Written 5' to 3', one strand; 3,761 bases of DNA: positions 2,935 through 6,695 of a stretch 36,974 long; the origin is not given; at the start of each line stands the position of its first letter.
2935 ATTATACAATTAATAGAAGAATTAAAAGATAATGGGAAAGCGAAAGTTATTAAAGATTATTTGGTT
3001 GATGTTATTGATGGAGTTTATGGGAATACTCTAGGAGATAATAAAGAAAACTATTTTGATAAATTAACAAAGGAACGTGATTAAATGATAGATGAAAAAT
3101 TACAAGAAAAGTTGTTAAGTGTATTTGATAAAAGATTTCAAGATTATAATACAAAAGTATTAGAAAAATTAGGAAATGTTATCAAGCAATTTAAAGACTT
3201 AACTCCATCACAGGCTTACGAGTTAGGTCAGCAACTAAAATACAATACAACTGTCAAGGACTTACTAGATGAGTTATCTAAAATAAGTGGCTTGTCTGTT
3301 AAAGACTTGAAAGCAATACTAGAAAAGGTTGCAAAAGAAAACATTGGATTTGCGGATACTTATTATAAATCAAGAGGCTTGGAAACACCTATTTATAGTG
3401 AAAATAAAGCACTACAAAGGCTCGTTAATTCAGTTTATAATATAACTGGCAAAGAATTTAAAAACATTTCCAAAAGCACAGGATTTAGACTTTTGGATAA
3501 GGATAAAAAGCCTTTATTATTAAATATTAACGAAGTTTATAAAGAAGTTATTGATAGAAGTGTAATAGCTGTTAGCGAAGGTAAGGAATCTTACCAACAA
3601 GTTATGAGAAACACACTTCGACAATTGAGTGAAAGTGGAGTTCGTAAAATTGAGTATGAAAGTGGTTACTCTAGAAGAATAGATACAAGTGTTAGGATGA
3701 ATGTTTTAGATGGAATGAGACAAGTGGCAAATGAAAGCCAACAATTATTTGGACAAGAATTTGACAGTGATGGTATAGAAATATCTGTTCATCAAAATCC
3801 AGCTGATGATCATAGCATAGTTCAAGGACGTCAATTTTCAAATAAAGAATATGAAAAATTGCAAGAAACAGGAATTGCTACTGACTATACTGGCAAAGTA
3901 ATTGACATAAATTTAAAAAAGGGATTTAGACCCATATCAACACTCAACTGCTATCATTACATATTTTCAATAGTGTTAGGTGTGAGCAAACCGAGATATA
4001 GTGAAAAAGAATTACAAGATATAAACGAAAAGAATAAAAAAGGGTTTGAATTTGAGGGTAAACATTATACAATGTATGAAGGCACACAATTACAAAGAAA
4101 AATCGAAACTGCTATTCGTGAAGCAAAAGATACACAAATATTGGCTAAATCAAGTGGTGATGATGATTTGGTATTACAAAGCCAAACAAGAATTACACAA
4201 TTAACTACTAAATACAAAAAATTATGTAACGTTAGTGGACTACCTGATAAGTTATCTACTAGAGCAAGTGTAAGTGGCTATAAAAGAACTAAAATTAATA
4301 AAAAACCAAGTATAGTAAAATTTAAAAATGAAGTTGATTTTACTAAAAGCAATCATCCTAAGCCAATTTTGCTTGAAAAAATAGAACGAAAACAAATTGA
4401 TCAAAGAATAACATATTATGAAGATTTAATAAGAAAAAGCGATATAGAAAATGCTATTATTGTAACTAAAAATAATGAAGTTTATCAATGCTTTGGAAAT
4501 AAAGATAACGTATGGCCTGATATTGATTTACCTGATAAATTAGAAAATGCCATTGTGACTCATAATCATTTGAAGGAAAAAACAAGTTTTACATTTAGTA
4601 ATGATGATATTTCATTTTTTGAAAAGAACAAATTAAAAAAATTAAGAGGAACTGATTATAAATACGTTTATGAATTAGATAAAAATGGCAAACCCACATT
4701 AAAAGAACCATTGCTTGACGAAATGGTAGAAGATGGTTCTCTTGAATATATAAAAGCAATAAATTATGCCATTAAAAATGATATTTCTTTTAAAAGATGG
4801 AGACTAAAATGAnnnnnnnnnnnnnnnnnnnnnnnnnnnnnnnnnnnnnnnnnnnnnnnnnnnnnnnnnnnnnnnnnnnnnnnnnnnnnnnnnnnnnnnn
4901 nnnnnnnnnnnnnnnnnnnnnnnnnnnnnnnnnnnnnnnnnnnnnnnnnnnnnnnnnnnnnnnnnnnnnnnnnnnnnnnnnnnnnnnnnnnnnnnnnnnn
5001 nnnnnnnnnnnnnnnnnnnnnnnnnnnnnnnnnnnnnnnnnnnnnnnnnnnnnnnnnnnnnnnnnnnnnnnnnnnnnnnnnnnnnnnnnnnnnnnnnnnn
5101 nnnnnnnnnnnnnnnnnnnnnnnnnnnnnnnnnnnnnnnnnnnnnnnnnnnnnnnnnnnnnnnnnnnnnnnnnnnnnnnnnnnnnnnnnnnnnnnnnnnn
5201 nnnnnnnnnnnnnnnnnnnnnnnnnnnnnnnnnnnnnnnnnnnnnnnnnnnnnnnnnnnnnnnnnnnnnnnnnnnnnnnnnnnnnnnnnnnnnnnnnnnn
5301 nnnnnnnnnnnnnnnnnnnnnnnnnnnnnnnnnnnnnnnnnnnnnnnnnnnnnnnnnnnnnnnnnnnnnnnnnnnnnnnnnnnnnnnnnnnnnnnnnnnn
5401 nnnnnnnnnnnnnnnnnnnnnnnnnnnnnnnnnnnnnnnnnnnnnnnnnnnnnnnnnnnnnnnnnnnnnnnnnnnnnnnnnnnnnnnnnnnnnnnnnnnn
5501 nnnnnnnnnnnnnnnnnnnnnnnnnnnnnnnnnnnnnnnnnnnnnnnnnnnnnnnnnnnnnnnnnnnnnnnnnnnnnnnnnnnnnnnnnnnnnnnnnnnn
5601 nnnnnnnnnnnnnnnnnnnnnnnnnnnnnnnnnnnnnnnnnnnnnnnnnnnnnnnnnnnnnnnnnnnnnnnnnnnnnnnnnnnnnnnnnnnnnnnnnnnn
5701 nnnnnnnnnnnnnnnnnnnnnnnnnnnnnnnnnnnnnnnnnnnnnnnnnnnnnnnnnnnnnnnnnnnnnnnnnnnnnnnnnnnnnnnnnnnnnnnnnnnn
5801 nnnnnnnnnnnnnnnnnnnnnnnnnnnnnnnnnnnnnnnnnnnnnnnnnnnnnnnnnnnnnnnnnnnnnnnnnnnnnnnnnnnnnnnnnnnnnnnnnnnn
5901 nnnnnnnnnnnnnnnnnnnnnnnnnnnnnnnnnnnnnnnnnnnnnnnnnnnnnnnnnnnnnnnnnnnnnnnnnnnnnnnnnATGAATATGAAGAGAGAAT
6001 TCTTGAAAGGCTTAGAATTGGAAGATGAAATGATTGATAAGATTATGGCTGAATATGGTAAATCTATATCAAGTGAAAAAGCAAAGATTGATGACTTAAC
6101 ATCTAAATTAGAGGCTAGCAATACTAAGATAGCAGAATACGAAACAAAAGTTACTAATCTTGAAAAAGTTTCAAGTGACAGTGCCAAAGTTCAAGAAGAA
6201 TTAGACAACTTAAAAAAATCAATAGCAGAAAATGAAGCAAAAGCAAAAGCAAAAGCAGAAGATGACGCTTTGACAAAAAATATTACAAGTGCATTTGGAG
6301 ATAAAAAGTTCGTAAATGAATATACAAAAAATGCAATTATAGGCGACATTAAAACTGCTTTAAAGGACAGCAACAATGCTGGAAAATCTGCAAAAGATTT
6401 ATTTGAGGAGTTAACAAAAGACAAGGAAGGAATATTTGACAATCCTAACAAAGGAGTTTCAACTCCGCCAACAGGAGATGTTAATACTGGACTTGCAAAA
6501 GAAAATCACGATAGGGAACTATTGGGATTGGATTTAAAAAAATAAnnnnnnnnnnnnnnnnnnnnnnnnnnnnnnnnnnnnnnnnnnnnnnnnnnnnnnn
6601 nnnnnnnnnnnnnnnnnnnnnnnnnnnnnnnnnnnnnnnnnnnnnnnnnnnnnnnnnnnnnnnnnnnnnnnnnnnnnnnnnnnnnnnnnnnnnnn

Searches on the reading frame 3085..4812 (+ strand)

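Call 42: search_protein_families(library=pfam, proteins=[window:3085-4812:+], max_evalue=0.1)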
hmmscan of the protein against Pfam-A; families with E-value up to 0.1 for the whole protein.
window:3085-4812:+ (575 aa): 3 families
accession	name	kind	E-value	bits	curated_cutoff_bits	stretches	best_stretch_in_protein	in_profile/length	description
PF06152.16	Phage_min_cap2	-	4e-60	204.1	26.3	1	10-382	9-366/366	Phage minor capsid protein 2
PF14338.12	Mrr_N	-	0.0029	18.2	29.5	0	54-99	17-66/87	Mrr N-terminal domain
PF21584.2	2L_N_poxvirus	-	0.026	14.7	27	1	470-533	7-70/173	Poxvirus, 2L, N-terminal domain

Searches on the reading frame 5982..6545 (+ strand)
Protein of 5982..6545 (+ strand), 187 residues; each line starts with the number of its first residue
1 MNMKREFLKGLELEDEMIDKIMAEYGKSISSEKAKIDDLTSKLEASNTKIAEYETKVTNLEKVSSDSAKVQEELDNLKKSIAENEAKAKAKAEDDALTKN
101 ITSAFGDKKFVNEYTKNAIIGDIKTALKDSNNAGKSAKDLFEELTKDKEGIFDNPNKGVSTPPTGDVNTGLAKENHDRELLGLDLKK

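Call 42: search_protein_families(library=pfam, proteins=[window:5982-6545:+], max_evalue=0.1)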
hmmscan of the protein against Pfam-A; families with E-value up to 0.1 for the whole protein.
window:5982-6545:+ (187 aa): 8 families
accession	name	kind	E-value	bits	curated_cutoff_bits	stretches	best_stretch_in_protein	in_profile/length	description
PF06810.17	Phage_scaffold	-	6e-20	72.3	35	1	3-166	1-166/170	Phage capsid assembly scaffolding protein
PF25541.1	TBCA_PH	-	0.0019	18.3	27.8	1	18-88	17-87/139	PH domain-containing proteins, TBCA domain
PF05557.18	MAD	-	0.0093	14.8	30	1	18-103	109-194/661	Mitotic checkpoint protein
PF04012.17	PspA_IM30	-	0.02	15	33.9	1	22-86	100-163/220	PspA/IM30 family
PF09762.14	CCDC93_CC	-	0.051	13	30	1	19-102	135-215/429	CCDC93 coiled-coil domain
PF13863.11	DUF4200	-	0.066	14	29.7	1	4-62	50-108/119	Domain of unknown function (DUF4200)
PF20716.2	ATPTG10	-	0.083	13.8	25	0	6-52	29-75/99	ATPTG10-like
PF13851.11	GAS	-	0.096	12.5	32.3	1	11-105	38-133/200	Growth-arrest specific micro-tubule binding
